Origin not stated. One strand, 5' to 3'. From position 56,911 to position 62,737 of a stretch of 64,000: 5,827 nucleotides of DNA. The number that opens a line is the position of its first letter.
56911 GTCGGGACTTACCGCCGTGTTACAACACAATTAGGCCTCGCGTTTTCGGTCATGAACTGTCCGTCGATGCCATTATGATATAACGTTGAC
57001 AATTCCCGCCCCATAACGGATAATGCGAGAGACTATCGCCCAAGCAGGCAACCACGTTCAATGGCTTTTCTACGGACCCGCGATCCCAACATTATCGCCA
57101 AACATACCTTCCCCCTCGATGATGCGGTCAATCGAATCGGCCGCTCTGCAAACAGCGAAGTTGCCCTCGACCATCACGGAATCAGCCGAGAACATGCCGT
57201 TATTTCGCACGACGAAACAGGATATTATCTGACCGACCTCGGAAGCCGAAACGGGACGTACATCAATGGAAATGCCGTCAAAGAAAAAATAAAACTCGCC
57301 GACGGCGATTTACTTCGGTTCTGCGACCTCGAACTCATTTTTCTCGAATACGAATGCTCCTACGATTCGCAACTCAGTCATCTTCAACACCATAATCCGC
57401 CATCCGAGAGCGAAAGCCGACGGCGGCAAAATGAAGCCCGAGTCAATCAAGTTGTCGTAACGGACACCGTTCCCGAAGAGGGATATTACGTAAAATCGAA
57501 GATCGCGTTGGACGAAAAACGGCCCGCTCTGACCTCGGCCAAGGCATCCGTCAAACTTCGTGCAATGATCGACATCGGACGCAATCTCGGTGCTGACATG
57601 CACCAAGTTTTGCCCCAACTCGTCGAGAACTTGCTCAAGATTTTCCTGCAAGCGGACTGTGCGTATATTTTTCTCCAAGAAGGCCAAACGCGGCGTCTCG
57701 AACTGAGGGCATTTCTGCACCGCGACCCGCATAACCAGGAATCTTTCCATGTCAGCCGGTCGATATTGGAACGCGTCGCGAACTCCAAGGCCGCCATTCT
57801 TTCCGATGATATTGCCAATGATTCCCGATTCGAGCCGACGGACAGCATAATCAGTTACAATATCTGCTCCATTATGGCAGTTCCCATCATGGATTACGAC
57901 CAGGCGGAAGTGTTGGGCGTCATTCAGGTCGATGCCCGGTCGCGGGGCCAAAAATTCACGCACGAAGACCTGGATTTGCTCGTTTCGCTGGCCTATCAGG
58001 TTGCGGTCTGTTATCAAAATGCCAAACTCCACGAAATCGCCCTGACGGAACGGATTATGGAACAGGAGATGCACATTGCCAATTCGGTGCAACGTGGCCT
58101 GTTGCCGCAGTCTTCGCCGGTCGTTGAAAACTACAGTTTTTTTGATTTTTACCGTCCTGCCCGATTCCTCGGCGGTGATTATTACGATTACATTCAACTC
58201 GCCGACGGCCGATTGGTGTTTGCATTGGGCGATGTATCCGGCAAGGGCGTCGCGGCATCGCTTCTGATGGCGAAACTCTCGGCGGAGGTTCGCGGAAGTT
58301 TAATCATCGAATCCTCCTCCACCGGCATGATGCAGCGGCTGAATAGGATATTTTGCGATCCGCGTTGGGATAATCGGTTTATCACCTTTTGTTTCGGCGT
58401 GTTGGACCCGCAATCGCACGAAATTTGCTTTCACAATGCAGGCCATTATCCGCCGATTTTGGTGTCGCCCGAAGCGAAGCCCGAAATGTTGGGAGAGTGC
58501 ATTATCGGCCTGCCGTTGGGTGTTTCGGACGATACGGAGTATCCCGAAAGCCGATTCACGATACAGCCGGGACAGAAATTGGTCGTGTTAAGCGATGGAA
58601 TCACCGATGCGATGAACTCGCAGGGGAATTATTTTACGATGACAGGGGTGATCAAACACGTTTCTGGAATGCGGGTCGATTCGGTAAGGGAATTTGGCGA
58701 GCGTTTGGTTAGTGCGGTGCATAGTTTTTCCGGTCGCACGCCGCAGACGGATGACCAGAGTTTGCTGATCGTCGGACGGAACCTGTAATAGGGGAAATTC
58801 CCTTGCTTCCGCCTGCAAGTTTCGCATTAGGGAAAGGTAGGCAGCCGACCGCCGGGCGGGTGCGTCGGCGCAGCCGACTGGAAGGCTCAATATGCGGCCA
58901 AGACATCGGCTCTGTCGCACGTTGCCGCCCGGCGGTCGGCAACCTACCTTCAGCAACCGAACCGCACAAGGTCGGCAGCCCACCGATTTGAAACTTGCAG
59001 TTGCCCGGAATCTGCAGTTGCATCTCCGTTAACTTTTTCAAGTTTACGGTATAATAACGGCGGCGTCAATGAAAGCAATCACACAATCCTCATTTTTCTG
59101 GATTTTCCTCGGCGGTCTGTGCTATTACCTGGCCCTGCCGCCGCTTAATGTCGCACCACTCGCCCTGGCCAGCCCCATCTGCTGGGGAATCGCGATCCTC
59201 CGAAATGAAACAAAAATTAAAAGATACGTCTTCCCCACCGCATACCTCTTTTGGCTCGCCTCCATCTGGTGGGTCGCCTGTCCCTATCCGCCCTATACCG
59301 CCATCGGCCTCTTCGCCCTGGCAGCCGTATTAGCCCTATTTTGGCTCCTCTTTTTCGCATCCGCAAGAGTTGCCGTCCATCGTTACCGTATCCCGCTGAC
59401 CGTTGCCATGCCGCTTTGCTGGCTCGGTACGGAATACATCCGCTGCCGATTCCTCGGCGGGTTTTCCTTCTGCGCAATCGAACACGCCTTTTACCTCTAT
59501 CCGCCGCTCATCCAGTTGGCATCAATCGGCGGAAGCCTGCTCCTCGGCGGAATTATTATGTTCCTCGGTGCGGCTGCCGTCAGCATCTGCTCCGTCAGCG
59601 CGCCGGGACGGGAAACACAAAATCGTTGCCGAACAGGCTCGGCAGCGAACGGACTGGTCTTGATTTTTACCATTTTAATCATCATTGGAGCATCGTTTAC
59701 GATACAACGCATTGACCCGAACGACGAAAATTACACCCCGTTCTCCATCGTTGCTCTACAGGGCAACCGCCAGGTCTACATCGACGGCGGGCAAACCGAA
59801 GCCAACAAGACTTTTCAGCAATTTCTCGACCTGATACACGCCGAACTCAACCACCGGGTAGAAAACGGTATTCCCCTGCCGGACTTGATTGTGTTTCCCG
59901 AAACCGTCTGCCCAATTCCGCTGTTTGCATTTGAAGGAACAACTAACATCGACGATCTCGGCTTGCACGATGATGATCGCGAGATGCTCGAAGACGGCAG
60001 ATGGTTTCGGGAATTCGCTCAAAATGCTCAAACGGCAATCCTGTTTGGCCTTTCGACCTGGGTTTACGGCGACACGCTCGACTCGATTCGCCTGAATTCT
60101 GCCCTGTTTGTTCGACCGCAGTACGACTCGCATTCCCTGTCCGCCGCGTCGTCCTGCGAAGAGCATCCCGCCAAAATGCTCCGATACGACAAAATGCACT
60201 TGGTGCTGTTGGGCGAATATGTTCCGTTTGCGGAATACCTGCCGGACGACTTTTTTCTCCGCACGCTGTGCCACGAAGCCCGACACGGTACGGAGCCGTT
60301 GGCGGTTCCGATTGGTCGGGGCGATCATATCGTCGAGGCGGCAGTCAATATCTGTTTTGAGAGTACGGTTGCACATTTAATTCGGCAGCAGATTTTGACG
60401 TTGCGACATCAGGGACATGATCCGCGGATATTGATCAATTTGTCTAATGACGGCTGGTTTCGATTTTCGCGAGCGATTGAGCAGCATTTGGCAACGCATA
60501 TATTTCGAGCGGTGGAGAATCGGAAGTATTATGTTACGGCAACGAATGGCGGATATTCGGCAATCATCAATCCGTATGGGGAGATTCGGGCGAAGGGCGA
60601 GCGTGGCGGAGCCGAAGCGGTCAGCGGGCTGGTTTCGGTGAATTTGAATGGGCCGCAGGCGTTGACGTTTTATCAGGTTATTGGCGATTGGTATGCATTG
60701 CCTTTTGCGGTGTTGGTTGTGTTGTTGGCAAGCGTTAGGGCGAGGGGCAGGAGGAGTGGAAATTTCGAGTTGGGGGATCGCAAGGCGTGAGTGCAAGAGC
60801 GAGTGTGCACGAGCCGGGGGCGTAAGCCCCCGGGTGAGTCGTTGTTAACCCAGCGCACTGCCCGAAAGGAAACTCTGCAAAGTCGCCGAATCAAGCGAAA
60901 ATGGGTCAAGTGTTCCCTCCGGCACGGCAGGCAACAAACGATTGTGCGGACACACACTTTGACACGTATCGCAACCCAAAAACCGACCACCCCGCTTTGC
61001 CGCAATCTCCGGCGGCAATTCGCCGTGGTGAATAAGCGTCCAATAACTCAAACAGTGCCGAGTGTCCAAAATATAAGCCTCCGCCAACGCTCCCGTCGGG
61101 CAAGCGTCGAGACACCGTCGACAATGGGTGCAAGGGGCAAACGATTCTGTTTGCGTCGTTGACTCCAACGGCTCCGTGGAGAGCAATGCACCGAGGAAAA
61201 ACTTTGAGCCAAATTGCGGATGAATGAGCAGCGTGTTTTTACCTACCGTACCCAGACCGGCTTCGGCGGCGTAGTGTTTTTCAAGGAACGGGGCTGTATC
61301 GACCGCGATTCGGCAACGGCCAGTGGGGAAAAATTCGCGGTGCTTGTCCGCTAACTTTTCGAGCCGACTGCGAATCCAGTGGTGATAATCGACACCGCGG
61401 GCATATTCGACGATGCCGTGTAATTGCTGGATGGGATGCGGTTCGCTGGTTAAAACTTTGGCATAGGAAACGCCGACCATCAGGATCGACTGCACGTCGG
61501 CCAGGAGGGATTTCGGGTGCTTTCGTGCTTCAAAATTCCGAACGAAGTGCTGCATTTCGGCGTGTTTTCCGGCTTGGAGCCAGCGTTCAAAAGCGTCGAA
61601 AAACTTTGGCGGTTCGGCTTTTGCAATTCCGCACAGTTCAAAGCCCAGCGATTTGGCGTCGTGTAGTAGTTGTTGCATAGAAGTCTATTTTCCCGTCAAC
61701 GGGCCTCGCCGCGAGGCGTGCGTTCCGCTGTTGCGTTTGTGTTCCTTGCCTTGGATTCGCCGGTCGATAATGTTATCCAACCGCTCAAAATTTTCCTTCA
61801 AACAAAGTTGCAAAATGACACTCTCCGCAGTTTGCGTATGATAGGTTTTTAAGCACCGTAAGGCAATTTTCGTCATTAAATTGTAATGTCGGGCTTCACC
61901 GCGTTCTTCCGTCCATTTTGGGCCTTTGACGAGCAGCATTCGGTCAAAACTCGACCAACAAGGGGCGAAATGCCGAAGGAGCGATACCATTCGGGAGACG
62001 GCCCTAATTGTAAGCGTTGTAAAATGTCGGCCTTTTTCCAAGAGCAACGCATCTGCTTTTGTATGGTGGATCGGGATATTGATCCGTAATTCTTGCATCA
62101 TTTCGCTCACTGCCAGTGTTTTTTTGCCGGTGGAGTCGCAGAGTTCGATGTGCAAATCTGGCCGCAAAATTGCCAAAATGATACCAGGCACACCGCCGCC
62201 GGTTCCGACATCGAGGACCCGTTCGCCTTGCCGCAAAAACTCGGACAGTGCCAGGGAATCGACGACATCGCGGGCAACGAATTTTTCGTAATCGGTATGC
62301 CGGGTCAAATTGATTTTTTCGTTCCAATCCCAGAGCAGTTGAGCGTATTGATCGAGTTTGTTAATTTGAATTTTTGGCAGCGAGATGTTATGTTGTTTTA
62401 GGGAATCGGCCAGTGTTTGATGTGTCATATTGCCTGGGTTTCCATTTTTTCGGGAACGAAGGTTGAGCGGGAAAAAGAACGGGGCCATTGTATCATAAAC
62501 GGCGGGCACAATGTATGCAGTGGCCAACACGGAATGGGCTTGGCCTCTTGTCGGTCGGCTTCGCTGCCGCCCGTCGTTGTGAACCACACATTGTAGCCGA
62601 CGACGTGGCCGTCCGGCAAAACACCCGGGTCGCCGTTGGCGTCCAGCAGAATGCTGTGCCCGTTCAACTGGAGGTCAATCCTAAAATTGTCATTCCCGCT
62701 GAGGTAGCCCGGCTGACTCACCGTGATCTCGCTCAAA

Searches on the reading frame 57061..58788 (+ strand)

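Call 67: search_protein_families(library=pfam, proteins=[window:57061-58788:+], max_evalue=0.001)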
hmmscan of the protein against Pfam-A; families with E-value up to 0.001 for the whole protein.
window:57061-58788:+ (575 aa): 6 families
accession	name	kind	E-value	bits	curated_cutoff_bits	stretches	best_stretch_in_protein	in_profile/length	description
PF07228.17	SpoIIE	-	2.1e-40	139.2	25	1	382-573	2-191/192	Stage II sporulation protein E (SpoIIE)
PF00498.31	FHA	-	5.3e-20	72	20.7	1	25-87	2-66/67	FHA domain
PF13185.12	GAF_2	-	8.8e-14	52.3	28.6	1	178-316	2-133/136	GAF domain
PF01590.32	GAF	-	1.8e-13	51.6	22.4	1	179-316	1-131/133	GAF domain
PF16697.10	Yop-YscD_cpl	-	8.4e-11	42.4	33.2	1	16-94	11-90/94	Inner membrane component of T3SS, cytoplasmic domain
PF13492.12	GAF_3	-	2.5e-07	31.6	27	1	183-315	5-124/129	GAF domain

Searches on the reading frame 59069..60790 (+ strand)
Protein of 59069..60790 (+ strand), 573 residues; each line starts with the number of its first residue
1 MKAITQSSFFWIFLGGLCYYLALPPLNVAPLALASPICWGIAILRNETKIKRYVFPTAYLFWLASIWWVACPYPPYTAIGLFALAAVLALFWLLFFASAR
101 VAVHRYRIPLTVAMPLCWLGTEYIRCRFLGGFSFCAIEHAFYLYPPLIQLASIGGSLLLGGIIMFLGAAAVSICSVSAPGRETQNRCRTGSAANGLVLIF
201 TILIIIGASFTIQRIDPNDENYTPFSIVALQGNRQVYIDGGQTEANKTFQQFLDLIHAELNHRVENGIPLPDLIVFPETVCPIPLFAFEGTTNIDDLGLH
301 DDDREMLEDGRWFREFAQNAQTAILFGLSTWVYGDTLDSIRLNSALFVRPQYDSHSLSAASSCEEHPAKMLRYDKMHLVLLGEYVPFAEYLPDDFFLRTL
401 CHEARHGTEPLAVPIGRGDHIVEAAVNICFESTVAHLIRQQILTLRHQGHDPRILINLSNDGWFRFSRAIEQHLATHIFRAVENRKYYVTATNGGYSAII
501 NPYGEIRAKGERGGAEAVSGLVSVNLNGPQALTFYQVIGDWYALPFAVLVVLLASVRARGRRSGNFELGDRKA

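Call 28: find_encoding_contigs(protein=window:59069-60790:+, flank=10000, max_places=1)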
Protein window:59069-60790:+ (573 aa): no gene with exactly this product is on record in the collection.

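Call 67: search_protein_families(library=pfam, proteins=[window:59069-60790:+], max_evalue=0.001)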
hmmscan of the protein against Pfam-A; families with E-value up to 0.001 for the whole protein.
window:59069-60790:+ (573 aa): 2 families
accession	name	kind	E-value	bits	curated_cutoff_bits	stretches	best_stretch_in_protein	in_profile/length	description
PF20154.4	LNT_N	-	6.2e-18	65.9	27.1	1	16-168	2-158/159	Apolipoprotein N-acyltransferase N-terminal domain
PF00795.27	CN_hydrolase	-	2.9e-14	53.5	23.2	1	272-511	34-235/256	Carbon-nitrogen hydrolase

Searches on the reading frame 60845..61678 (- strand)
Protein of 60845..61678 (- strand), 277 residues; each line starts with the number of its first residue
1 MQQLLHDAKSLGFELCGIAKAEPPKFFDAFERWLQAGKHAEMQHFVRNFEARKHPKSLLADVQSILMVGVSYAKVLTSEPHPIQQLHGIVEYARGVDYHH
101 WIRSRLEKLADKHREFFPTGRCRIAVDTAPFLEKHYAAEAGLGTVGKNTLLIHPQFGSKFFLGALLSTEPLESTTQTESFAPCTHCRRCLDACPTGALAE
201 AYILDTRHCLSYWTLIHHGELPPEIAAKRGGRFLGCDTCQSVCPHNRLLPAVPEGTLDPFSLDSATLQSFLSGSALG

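Call 67: search_protein_families(library=pfam, proteins=[window:60845-61678:-], max_evalue=0.001)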
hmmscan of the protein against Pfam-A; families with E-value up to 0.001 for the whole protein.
window:60845-61678:- (277 aa): 12 families
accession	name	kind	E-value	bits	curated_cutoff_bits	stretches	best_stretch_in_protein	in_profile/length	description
PF13484.11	Fer4_16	-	3.9e-17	63.2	30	1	183-246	2-66/66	4Fe-4S double cluster binding domain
PF08331.15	QueG_DUF1730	-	1.4e-14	54.1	25.1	1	52-128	1-77/77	Epoxyqueuosine reductase QueG, DUF1730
PF12838.12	Fer4_7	-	2.5e-07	31.5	27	1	183-246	2-51/52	4Fe-4S dicluster domain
PF13187.11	Fer4_9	-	2.3e-06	28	27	0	180-197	34-51/52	4Fe-4S dicluster domain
PF12837.12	Fer4_6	-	3.2e-06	27.2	25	1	182-198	8-24/24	4Fe-4S binding domain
PF13237.11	Fer4_10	-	3.9e-06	27.1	25.5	1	181-201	7-29/53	4Fe-4S dicluster domain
PF00037.32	Fer4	-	6.9e-06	26.1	21.1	1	183-198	8-23/24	4Fe-4S binding domain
PF13183.11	Fer4_8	-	2.5e-05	25.2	27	0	176-196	47-67/68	4Fe-4S dicluster domain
PF12798.12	Fer4_3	-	4.7e-05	24.3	27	0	183-197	1-15/15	4Fe-4S binding domain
PF12800.12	Fer4_4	-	0.0001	22.8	24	0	183-196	4-17/17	4Fe-4S binding domain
PF14697.11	Fer4_21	-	0.00025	21.6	35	0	181-196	39-55/59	4Fe-4S dicluster domain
PF12797.12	Fer4_2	-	0.00043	20.5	24.5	0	182-195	9-22/22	4Fe-4S binding domain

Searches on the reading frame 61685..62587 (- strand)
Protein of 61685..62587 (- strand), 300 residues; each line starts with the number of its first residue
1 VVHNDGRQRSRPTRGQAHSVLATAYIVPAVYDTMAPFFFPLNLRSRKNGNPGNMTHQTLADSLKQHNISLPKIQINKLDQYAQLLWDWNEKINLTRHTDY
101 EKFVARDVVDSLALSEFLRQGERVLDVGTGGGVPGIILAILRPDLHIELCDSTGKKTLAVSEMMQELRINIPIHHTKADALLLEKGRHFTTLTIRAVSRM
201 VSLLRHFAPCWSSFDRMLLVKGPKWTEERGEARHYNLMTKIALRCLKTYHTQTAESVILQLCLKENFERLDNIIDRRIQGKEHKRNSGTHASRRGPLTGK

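Call 67: search_protein_families(library=pfam, proteins=[window:61685-62587:-], max_evalue=0.001)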
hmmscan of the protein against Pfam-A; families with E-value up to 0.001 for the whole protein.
window:61685-62587:- (300 aa): 1 family
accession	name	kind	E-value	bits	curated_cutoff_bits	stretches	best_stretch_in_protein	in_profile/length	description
PF02527.21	GidB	-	1.1e-35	123.1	27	1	74-251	1-178/184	rRNA small subunit methyltransferase G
